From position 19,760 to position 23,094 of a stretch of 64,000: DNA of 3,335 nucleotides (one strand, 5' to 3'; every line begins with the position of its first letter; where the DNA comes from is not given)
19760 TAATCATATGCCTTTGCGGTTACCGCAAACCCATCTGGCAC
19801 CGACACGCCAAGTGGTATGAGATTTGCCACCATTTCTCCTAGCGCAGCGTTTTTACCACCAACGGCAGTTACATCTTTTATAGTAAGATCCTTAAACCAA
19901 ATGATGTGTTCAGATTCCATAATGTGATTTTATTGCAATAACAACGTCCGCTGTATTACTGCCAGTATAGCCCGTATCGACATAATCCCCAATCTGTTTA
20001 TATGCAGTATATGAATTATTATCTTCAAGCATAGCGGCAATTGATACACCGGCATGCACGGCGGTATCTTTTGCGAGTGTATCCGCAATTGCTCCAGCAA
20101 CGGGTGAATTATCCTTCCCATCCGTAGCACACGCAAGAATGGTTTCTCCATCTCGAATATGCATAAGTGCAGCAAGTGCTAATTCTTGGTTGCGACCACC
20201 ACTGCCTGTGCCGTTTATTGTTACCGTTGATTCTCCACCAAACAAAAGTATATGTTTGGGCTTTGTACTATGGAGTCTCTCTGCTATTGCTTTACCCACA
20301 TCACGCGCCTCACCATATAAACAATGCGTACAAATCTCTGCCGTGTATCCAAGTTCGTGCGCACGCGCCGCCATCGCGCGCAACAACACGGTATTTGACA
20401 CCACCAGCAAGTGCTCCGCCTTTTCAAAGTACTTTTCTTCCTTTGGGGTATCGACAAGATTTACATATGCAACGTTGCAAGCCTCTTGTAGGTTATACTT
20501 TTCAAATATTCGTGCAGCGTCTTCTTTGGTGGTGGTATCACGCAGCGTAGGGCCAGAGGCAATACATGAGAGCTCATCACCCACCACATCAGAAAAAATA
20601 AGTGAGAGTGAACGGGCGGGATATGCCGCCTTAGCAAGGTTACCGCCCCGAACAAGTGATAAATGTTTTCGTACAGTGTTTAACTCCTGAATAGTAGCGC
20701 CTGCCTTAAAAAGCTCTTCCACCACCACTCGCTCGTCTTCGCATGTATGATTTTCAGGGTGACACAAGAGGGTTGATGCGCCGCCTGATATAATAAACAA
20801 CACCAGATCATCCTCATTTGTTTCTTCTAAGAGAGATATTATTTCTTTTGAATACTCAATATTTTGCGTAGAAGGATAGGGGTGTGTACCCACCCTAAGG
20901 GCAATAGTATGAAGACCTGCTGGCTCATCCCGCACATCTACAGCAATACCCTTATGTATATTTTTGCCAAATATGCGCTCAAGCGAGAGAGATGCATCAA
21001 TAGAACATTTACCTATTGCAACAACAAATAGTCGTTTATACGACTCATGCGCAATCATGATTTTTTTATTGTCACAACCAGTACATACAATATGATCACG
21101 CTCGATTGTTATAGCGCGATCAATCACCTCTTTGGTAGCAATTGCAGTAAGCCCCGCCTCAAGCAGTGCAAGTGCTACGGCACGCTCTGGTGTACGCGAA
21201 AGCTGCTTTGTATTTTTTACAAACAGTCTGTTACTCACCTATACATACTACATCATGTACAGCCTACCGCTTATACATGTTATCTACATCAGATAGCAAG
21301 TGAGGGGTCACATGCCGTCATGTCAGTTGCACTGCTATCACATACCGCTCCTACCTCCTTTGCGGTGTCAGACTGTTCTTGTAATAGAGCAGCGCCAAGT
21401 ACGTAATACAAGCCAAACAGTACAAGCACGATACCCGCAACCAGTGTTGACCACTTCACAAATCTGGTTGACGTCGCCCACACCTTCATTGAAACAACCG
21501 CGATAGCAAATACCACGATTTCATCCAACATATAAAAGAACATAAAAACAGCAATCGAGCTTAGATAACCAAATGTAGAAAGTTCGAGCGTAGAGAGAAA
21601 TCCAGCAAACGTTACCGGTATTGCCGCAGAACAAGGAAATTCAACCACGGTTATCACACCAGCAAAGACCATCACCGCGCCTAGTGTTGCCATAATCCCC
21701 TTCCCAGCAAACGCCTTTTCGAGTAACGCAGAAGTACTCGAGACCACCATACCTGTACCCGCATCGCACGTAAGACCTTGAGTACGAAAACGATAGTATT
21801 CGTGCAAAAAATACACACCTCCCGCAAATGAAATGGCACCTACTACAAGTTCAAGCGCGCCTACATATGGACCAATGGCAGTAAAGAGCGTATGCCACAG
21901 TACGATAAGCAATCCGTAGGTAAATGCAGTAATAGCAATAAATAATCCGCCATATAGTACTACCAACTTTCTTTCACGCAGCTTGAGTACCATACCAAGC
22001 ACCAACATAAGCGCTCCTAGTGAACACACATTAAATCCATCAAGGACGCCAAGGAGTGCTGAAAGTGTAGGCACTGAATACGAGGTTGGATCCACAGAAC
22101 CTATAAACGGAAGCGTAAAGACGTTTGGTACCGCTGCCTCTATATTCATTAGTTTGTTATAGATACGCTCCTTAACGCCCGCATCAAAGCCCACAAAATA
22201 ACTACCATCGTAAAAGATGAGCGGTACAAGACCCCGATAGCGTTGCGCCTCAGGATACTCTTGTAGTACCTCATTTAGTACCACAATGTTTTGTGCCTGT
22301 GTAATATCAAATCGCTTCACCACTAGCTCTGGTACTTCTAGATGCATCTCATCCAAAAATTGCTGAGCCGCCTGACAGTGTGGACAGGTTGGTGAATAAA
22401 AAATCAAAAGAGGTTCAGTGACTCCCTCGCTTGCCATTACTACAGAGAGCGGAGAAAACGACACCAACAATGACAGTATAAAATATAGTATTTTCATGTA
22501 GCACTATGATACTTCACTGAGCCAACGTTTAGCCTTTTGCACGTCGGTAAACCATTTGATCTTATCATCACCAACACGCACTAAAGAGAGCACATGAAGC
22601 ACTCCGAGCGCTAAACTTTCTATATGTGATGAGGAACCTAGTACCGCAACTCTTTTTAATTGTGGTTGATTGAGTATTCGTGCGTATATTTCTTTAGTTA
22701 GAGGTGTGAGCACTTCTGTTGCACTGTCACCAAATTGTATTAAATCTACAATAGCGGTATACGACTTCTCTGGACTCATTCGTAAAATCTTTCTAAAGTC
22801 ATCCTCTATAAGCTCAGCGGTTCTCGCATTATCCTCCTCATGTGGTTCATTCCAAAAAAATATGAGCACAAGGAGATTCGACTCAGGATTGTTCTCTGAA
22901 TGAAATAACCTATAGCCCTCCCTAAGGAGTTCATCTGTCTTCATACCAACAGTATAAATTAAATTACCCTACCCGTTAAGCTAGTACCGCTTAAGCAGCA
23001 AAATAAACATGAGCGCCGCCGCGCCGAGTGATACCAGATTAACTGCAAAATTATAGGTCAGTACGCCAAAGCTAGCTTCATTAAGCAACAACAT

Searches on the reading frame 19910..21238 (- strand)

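Call 4: search_protein_families(library=pfam, proteins=[window:19910-21238:-], max_evalue=0.01)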
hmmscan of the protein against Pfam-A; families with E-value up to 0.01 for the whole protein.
window:19910-21238:- (442 aa): 2 families
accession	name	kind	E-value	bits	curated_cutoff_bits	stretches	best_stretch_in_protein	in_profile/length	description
PF13660.11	DUF4147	-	2.7e-61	207.5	23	1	22-254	2-225/234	Domain of unknown function (DUF4147)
PF05161.18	MOFRL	-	2.1e-26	92.6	28.3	1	330-431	2-106/106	MOFRL family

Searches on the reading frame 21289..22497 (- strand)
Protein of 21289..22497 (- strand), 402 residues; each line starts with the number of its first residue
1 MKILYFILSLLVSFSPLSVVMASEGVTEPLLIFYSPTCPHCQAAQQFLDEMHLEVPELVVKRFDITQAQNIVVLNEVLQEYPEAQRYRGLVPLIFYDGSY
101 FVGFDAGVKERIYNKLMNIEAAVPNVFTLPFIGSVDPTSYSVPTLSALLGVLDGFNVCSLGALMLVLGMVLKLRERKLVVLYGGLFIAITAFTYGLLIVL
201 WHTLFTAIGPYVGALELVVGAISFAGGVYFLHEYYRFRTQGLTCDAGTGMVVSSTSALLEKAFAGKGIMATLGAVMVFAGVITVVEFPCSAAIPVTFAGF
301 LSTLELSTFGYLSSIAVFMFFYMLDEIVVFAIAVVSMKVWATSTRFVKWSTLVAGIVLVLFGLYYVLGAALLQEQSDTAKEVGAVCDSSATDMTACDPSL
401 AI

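Call 4: search_protein_families(library=pfam, proteins=[window:21289-22497:-], max_evalue=0.01)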
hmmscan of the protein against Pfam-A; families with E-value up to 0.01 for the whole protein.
window:21289-22497:- (402 aa): 3 families
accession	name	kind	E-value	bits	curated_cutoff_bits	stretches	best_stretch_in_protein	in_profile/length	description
PF00462.30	Glutaredoxin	-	0.00024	21.7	22.9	1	31-73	2-36/60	Glutaredoxin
PF05768.20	Glrx-like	-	0.0016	19.2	26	1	31-111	3-62/77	Glutaredoxin-like domain (DUF836)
PF00085.26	Thioredoxin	-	0.002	18.5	23.5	1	30-77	22-70/103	Thioredoxin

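Call 5: search_protein_families(library=ncbifam, proteins=[window:21289-22497:-], max_evalue=0.01)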
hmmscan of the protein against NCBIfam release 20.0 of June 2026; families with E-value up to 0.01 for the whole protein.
window:21289-22497:- (402 aa): 4 families
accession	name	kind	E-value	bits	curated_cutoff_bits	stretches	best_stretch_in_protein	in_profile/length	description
TIGR02180.1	GRX_euk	equivalog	7e-05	23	87.25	1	31-107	2-71/84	glutaredoxin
TIGR00411.1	redox_disulf_1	equivalog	7e-05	22.8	92.75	1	32-60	5-33/82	MJ0307 family thioredoxin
TIGR02181.1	GRX_bact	equivalog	0.00059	20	90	1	32-64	3-35/80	glutaredoxin 3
NF041212.1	Uxx_star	subfamily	0.0037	17.5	66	0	31-106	2-66/70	Uxx-star family glutaredoxin-like (seleno)protein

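Call 71: search_protein_families(library=pfam, alignment_id=A6, max_evalue=5)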
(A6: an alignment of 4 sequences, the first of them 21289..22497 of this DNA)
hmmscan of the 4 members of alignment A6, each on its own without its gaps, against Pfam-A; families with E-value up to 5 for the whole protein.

A. member 1, window:21289-22497:- (402 aa): 5 families
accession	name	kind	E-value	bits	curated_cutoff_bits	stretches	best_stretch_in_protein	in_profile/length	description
PF00462.30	Glutaredoxin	-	0.00024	21.7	22.9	1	31-73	2-36/60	Glutaredoxin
PF05768.20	Glrx-like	-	0.0016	19.2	26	1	31-111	3-62/77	Glutaredoxin-like domain (DUF836)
PF00085.26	Thioredoxin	-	0.002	18.5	23.5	1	30-77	22-70/103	Thioredoxin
PF13098.12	Thioredoxin_2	-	0.16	12.8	27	1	30-87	9-71/104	Thioredoxin-like domain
PF03873.18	RseA_C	-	0.31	11.7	23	1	128-144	7-23/55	Anti sigma-E protein RseA, C-terminal domain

B. families by the number of members that match (of 4 scanned): 13 families
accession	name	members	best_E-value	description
PF05768.20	Glrx-like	4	3.1e-05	Glutaredoxin-like domain (DUF836)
PF00085.26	Thioredoxin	4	8.5e-05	Thioredoxin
PF00462.30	Glutaredoxin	3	4.7e-05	Glutaredoxin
PF13098.12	Thioredoxin_2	2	0.00071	Thioredoxin-like domain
PF01323.26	DSBA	2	0.0013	DSBA-like thioredoxin domain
PF13728.12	TraF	2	0.004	F plasmid transfer operon protein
PF03873.18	RseA_C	2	0.14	Anti sigma-E protein RseA, C-terminal domain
PF13462.12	Thioredoxin_4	1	0.015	Thioredoxin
PF19629.4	DUF6133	1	0.042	Family of unknown function (DUF6133)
PF00578.27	AhpC-TSA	1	0.066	AhpC/TSA family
PF06764.17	DUF1223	1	0.077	Protein of unknown function (DUF1223)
PF13192.12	Thioredoxin_3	1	0.2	Thioredoxin domain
PF17091.10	Inovirus_G7P_1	1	2.6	Inovirus G7P protein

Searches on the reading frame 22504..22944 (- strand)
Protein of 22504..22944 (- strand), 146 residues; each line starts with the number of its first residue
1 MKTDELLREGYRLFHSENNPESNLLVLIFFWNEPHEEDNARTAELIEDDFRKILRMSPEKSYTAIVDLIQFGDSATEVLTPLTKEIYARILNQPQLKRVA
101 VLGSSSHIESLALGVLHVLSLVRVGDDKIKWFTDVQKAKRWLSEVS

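Call 4: search_protein_families(library=pfam, proteins=[window:22504-22944:-], max_evalue=0.01)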
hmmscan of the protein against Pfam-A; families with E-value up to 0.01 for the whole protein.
window:22504-22944:- (146 aa): 1 family
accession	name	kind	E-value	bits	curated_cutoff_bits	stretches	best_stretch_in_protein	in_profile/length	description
PF11964.13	SpoIIAA-like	-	0.00015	22.8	25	1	42-143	18-106/106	SpoIIAA-like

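Call 5: search_protein_families(library=ncbifam, proteins=[window:22504-22944:-], max_evalue=0.01)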
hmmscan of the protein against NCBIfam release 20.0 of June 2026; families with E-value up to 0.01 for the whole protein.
window:22504-22944:- (146 aa): 0 families
